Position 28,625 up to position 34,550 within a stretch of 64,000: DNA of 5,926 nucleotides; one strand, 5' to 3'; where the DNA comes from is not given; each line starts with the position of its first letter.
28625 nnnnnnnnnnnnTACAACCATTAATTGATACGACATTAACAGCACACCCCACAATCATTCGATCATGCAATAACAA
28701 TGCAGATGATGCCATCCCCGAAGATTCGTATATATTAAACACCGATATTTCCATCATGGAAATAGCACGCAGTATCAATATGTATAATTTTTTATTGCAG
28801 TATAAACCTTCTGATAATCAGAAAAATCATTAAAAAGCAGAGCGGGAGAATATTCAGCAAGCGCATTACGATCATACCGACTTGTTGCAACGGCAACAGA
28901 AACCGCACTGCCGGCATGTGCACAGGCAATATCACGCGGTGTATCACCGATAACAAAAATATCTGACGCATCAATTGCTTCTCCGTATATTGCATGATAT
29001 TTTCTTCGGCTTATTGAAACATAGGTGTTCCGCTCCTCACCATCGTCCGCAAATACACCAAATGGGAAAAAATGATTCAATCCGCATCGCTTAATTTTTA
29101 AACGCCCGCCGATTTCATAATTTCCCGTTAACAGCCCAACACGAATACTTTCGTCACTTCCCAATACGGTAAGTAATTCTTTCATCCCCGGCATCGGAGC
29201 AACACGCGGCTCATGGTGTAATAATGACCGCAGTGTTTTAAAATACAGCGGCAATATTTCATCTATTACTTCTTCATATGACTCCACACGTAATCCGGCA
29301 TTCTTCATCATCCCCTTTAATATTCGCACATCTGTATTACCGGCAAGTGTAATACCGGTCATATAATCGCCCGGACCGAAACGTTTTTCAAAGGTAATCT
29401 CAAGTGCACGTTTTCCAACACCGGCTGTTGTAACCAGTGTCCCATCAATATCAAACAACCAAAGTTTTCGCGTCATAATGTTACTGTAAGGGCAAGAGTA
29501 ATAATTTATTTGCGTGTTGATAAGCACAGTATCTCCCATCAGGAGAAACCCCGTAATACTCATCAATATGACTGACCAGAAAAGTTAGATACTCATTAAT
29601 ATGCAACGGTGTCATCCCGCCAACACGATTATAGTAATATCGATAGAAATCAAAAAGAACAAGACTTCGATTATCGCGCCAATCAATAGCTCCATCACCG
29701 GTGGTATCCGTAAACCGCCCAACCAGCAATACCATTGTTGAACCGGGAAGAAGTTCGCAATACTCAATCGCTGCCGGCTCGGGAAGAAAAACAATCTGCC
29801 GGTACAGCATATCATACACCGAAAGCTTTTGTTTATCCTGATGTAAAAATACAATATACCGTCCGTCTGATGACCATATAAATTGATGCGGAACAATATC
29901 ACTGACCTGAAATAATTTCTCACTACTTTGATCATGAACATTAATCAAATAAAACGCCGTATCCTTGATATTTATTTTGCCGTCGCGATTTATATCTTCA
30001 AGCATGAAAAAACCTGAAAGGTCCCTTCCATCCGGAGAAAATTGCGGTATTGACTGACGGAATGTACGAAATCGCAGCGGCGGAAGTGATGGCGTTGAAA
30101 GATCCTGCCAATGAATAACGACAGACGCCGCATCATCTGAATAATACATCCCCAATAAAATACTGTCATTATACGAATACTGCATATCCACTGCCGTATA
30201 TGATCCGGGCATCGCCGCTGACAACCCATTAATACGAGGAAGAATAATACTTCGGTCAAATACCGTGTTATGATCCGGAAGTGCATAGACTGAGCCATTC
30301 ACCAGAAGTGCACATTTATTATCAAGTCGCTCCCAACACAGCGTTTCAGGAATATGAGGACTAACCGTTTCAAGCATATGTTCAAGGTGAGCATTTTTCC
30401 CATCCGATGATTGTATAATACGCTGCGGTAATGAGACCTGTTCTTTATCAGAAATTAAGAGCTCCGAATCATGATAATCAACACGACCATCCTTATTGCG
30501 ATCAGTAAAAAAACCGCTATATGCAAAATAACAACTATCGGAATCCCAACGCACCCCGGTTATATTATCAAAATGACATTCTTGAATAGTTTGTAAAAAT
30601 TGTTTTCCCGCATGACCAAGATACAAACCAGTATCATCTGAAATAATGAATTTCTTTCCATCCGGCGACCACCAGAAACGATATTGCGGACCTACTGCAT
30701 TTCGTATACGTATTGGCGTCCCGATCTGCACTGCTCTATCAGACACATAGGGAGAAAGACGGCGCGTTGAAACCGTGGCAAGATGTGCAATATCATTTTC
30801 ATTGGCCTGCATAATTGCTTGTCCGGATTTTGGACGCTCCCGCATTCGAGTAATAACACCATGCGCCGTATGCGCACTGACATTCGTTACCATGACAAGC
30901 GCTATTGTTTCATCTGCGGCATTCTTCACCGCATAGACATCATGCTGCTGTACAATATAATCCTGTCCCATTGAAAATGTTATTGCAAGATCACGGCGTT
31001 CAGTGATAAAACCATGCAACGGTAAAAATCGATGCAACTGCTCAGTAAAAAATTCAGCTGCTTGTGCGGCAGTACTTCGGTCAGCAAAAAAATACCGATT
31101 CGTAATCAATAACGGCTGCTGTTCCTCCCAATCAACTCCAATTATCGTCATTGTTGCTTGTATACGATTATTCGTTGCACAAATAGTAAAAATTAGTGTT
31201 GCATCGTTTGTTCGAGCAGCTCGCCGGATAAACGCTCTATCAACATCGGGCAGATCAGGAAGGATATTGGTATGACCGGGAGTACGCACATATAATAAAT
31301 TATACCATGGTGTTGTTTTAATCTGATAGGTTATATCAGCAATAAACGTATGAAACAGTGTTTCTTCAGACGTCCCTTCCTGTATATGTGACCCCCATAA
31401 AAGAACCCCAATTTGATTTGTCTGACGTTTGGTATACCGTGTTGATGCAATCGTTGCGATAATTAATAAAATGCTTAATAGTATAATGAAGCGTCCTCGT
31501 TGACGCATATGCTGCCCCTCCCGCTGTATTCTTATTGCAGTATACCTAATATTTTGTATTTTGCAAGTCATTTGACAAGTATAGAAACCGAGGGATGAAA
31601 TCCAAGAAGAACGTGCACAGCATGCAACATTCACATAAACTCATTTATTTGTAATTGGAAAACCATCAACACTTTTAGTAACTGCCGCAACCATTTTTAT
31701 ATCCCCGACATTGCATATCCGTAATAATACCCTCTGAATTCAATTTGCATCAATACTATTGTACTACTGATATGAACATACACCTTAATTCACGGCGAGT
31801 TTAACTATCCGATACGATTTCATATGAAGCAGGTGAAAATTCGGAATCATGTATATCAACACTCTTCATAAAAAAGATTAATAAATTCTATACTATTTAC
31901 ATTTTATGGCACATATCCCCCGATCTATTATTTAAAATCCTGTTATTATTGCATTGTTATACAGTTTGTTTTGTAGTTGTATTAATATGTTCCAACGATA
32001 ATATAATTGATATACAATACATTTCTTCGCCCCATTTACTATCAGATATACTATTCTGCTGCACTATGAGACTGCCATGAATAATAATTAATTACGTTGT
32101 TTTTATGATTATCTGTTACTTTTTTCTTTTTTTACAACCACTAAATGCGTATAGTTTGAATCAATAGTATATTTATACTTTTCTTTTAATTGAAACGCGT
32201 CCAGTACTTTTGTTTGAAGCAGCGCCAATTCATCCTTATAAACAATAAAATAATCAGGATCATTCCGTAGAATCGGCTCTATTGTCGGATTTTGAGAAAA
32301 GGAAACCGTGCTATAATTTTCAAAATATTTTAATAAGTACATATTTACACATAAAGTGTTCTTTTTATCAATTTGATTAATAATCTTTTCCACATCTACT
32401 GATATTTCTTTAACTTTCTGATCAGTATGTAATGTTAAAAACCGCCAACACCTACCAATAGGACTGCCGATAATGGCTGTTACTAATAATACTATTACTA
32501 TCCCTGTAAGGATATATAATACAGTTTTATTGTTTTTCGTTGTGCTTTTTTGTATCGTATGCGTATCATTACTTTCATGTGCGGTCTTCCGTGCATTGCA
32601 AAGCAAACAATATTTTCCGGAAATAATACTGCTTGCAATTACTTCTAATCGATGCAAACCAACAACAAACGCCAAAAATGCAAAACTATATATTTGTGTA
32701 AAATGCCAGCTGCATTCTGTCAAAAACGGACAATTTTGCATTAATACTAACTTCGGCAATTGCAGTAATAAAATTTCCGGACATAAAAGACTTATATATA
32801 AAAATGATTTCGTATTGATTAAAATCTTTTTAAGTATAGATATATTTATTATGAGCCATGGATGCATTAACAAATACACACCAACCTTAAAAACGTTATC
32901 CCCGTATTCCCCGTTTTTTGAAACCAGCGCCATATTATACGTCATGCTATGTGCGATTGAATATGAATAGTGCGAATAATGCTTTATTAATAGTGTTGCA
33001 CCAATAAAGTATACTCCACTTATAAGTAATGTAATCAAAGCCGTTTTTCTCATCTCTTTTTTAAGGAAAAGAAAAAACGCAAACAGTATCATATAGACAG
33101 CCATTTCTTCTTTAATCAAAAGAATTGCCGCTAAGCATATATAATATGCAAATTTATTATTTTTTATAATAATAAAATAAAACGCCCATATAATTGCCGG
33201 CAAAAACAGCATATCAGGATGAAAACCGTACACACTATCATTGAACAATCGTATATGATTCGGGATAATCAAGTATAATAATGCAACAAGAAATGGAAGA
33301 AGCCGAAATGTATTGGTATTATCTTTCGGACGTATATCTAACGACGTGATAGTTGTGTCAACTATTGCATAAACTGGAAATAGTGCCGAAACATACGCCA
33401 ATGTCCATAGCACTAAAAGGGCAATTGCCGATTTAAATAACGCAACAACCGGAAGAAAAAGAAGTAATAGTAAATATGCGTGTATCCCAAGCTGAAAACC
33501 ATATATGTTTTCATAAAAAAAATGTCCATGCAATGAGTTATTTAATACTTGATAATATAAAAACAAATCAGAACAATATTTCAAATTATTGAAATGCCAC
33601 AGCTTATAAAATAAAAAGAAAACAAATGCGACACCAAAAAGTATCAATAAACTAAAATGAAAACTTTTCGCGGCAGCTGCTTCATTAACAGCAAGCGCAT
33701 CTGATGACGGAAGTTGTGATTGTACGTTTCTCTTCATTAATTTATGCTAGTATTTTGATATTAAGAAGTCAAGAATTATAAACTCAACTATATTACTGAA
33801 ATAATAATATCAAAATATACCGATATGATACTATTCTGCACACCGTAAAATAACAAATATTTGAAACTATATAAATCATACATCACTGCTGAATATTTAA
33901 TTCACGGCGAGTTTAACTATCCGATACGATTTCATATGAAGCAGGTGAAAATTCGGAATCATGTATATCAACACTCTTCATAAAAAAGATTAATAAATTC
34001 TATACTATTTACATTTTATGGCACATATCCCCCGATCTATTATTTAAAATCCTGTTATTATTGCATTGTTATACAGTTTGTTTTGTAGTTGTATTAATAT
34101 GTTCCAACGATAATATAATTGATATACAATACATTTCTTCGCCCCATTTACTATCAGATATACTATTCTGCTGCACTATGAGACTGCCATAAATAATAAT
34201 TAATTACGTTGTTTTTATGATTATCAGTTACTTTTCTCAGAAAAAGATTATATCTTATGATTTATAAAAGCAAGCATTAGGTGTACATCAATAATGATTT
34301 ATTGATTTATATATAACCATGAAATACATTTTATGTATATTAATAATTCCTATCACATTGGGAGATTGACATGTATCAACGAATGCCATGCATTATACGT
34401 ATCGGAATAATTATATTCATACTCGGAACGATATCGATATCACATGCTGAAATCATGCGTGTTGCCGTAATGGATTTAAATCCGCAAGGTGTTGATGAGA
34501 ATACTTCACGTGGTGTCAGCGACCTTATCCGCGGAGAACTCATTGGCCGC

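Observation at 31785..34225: Two 329-bp direct repeats (328/329 identical) flanking a polytopic membrane-protein gene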

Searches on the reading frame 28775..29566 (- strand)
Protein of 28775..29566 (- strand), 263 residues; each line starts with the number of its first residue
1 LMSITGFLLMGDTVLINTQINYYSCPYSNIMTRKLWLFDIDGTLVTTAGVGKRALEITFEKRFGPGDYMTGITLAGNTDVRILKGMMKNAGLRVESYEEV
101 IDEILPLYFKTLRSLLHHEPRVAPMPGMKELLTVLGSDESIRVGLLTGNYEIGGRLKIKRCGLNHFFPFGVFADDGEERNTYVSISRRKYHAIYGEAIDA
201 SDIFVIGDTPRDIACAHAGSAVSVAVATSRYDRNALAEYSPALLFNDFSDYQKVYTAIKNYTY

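Call 10: search_protein_families(library=pfam, proteins=[window:28775-29566:-], max_evalue=0.01)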
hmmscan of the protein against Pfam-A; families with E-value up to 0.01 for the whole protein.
window:28775-29566:- (263 aa): 4 families
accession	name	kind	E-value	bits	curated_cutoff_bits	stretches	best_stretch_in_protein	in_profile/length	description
PF13419.12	HAD_2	-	1.2e-13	52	23.8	1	37-224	2-176/178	Haloacid dehalogenase-like hydrolase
PF12710.13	HAD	-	2.8e-09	38.1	27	1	37-217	2-189/189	haloacid dehalogenase-like hydrolase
PF00702.32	Hydrolase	-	9.4e-09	36.4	26.4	1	37-217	5-188/191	haloacid dehalogenase-like hydrolase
PF13242.12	Hydrolase_like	-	2.2e-07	31.1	22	1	197-250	18-74/75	HAD-hyrolase-like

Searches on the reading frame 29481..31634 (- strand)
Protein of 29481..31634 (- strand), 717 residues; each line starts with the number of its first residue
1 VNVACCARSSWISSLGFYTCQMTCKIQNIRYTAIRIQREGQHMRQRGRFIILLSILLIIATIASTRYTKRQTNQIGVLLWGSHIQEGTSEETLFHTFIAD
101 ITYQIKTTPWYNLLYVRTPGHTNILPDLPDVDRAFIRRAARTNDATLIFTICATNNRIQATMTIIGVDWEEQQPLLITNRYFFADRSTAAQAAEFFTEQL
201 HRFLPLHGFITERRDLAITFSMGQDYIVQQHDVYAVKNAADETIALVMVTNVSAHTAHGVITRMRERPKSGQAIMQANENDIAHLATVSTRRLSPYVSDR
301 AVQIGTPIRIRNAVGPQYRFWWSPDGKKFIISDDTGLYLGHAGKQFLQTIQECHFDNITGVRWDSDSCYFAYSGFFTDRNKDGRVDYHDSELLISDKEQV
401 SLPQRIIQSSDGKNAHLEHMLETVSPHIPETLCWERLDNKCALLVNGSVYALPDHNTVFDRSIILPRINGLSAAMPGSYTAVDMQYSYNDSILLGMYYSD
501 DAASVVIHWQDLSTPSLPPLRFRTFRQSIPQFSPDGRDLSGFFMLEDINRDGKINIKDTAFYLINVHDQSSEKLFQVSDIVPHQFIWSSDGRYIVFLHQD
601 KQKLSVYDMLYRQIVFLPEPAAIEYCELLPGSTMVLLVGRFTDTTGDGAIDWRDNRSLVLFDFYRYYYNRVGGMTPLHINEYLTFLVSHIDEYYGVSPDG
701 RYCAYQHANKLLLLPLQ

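Call 10: search_protein_families(library=pfam, proteins=[window:29481-31634:-], max_evalue=0.01)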
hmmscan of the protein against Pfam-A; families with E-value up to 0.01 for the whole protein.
window:29481-31634:- (717 aa): 2 families
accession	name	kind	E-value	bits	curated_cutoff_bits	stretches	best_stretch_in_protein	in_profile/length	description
PF00404.24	Dockerin_1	-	0.00041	20.9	22.9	0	546-560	2-16/57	Dockerin type I domain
PF07676.18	PD40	-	0.0021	18.4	20.9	0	320-334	14-28/38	WD40-like Beta Propeller Repeat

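Call 20: find_encoding_contigs(protein=window:29481-31634:-, flank=10000, max_places=10)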
Protein window:29481-31634:- (717 aa): 2 contigs read that carry it; 1 place shown.
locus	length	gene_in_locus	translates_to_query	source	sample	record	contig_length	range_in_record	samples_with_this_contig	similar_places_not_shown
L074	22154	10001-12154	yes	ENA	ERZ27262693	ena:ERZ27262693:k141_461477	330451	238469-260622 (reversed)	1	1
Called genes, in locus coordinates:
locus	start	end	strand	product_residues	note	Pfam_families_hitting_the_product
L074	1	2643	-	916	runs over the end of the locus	PF11832:DUF3352, PF13517:FG-GAP_3 (faint), PF25292:Beta-prop_CGLA (faint), PF01839:FG-GAP (faint), PF13570:Beta-prop_ACSF4 (weak), PF14783:BBS2_Mid (faint)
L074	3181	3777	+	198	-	-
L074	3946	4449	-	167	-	-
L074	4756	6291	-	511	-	PF13385:Laminin_G_3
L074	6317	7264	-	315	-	PF03783:CsgG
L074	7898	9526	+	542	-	PF09852:DUF2079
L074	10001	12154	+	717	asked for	PF26550:Tricorn_2nd (faint)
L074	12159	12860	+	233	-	PF00702:Hydrolase, PF12710:HAD, PF13419:HAD_2, PF13242:Hydrolase_like (weak)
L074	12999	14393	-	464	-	PF03631:Virul_fac_BrkB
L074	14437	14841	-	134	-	PF00334:NDK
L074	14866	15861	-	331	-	PF01515:PTA_PTB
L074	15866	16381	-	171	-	PF01467:CTP_transf_like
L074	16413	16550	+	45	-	-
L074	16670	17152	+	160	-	-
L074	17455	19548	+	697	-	PF00133:tRNA-synt_1, PF09334:tRNA-synt_1g, PF01406:tRNA-synt_1e (weak), PF19303:Anticodon_3, PF01588:tRNA_bind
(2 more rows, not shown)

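Call 24: find_homologous_proteins(query=window:29481-31508:-)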
Query window:29481-31508:- (675 aa): 1 proteins with E <= 0.001 among 8000 candidates.
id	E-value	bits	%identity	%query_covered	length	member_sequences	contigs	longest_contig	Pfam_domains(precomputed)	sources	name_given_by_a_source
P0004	0.0e+0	1570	100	100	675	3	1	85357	PF26550.2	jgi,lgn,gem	-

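Call 53: search_protein_families(library=ncbifam, proteins=[window:29481-31508:-], max_evalue=0.01)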
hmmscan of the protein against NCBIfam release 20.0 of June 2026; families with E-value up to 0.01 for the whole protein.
window:29481-31508:- (675 aa): 0 families

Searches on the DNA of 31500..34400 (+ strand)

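Call 30: search_rna_families(source=window, start=31500, end=34400, threshold=evalue, max_evalue=1)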
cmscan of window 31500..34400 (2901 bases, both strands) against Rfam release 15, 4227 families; matches with E-value up to 1: 0.
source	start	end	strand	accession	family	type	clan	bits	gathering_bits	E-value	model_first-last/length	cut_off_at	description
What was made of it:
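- There is no Rfam match even at E of 1 or less (call 30).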

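Call 34: search_dna_similar(query=window:31785-34225:+, collection=plasmids, mode=distant, max_rows=10)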
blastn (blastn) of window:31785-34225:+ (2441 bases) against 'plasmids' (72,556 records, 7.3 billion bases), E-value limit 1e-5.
No match.

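Call 35: search_dna_similar(query=window:31785-34225:+, collection=phages, mode=distant, max_rows=10)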
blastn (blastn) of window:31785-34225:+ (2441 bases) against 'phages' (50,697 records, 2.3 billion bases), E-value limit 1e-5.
No match.
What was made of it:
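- Tried and rejected: blastn of the 2.4-kb unit against plasmids and phages: no match (calls 34, 35).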

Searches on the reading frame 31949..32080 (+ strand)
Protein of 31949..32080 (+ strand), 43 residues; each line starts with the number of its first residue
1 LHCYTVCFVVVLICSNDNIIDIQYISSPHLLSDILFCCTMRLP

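Call 46: find_encoding_contigs(protein=window:31949-32080:+, flank=10000, max_places=10)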
Protein window:31949-32080:+ (43 aa): no gene with exactly this product is on record in the collection.
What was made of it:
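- Tried and rejected: Look-up of the 43-aa ORF inside the repeat, hoping to reach repeat-only contigs: not on record (call 46).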
